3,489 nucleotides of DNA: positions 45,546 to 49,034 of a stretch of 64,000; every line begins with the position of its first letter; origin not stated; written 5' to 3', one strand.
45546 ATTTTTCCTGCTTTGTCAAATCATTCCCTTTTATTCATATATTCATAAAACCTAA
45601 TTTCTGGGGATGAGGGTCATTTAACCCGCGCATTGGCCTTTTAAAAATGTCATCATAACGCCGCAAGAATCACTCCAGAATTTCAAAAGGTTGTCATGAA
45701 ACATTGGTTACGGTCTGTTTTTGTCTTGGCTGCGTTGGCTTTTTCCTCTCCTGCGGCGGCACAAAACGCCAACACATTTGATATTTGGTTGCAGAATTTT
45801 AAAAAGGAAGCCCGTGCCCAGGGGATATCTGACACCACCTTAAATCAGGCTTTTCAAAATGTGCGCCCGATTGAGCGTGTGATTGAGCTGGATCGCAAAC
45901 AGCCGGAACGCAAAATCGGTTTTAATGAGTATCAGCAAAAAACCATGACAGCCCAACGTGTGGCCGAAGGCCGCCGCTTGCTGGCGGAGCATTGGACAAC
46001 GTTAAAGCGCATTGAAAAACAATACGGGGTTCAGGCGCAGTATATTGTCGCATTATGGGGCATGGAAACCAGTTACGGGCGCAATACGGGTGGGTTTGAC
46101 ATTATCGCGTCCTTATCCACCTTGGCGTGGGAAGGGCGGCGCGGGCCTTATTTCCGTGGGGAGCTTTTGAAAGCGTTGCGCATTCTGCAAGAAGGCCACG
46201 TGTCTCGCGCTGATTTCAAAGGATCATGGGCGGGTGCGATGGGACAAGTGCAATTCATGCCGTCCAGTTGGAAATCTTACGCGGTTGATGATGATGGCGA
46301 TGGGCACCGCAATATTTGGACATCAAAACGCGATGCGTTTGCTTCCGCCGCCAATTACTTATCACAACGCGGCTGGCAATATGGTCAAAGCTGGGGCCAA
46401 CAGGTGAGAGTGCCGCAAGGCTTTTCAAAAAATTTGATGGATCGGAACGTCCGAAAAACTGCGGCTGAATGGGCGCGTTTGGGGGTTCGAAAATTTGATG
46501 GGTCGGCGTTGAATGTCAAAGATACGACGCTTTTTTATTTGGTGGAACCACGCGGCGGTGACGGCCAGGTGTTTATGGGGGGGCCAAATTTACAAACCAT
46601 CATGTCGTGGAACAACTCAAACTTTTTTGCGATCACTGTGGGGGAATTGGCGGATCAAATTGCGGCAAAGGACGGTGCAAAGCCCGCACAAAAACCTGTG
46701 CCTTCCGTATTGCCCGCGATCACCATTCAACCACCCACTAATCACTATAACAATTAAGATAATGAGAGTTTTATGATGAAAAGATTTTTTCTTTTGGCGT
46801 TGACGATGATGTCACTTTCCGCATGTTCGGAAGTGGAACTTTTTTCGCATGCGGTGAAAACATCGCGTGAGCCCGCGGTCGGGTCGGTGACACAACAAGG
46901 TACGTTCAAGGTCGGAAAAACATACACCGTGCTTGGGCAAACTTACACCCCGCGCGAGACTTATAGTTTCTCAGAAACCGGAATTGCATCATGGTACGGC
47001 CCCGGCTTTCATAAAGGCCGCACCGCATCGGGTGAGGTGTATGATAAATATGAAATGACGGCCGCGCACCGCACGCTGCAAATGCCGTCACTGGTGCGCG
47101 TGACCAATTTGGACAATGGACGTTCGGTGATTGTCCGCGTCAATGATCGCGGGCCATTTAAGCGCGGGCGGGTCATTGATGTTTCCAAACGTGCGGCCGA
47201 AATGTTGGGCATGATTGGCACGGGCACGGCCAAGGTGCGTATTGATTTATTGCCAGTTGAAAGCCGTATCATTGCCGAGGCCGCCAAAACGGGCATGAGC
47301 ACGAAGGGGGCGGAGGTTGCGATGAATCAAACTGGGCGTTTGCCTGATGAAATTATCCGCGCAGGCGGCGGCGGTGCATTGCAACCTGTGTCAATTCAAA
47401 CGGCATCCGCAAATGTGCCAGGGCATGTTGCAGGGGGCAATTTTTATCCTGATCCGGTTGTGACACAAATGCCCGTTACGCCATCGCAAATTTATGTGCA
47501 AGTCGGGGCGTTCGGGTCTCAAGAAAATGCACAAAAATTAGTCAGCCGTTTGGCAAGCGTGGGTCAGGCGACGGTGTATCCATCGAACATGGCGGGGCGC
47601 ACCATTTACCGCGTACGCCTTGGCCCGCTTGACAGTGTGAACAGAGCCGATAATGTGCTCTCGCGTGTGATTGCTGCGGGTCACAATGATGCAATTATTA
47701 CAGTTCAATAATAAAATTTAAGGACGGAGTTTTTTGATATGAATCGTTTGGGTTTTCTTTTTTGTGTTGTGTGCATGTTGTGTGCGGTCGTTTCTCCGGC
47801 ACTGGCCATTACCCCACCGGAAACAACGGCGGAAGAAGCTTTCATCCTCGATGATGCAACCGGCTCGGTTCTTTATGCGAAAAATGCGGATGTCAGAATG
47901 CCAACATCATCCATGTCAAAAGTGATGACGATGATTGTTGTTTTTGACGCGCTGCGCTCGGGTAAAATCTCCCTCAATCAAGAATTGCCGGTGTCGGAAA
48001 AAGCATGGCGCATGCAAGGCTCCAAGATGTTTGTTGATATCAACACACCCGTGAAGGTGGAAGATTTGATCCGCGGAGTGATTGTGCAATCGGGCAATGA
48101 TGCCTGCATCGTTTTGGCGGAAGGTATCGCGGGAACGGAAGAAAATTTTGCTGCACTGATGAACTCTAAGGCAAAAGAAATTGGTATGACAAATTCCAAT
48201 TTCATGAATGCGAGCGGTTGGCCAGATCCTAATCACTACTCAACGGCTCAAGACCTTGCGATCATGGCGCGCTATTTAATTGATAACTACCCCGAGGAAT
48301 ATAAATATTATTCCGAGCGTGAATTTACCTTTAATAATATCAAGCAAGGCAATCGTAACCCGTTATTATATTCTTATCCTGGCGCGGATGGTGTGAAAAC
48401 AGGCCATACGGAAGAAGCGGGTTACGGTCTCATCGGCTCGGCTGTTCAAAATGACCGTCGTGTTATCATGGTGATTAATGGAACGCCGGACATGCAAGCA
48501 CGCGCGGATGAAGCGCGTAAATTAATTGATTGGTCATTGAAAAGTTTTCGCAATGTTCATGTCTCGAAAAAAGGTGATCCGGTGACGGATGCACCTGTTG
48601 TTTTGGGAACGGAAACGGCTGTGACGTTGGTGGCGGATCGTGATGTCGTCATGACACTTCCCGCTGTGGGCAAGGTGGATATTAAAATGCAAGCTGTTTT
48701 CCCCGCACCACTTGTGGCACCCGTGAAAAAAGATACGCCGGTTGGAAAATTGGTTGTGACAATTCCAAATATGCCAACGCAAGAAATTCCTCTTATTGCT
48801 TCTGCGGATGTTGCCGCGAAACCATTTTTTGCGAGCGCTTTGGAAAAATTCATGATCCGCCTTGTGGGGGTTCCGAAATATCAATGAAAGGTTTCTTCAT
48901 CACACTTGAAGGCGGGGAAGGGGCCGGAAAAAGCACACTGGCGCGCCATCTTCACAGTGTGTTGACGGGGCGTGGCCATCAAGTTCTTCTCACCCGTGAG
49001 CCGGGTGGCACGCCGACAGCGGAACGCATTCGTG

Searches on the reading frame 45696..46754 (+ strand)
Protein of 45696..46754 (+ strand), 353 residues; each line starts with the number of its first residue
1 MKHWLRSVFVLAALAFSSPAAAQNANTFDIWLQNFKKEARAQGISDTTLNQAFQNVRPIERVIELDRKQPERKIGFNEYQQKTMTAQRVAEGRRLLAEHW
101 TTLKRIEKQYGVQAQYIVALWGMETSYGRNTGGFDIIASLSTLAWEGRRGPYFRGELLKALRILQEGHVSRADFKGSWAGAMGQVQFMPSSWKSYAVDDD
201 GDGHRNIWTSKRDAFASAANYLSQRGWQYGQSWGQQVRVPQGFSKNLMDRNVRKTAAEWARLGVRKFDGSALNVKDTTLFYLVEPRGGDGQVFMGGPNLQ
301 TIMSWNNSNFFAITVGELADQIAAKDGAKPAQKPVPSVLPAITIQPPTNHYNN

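Call 9: search_protein_families(library=pfam, proteins=[window:45696-46754:+], max_evalue=0.001)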
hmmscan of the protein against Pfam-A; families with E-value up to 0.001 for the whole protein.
window:45696-46754:+ (353 aa): 1 family
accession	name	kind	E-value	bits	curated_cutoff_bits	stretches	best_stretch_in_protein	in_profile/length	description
PF13406.11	SLT_2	-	1.7e-111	372.6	24.3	1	28-320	2-292/292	Transglycosylase SLT domain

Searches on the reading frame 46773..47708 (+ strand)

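Call 9: search_protein_families(library=pfam, proteins=[window:46773-47708:+], max_evalue=0.001)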
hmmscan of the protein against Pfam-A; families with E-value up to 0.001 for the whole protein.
window:46773-47708:+ (312 aa): 2 families
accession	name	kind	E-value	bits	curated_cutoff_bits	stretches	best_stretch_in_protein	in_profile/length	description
PF03330.24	DPBB_1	-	2.7e-26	92.1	28.8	1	68-157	2-83/83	Lytic transglycolase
PF05036.18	SPOR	-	1.6e-14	54.4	21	1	239-309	4-75/76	SPOR domain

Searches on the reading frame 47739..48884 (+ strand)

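Call 9: search_protein_families(library=pfam, proteins=[window:47739-48884:+], max_evalue=0.001)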
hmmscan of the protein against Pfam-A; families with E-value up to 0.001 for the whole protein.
window:47739-48884:+ (382 aa): 3 families
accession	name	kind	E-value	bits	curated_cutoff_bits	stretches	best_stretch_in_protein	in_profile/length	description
PF00768.25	Peptidase_S11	-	4e-75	252.8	27.6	1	24-247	5-235/239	D-alanyl-D-alanine carboxypeptidase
PF07943.18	PBP5_C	-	1.9e-15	57.2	21.2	1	270-359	1-90/91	Penicillin-binding protein 5, C-terminal domain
PF13354.11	Beta-lactamase2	-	1.3e-14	54.5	22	1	36-181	4-147/214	Beta-lactamase enzyme family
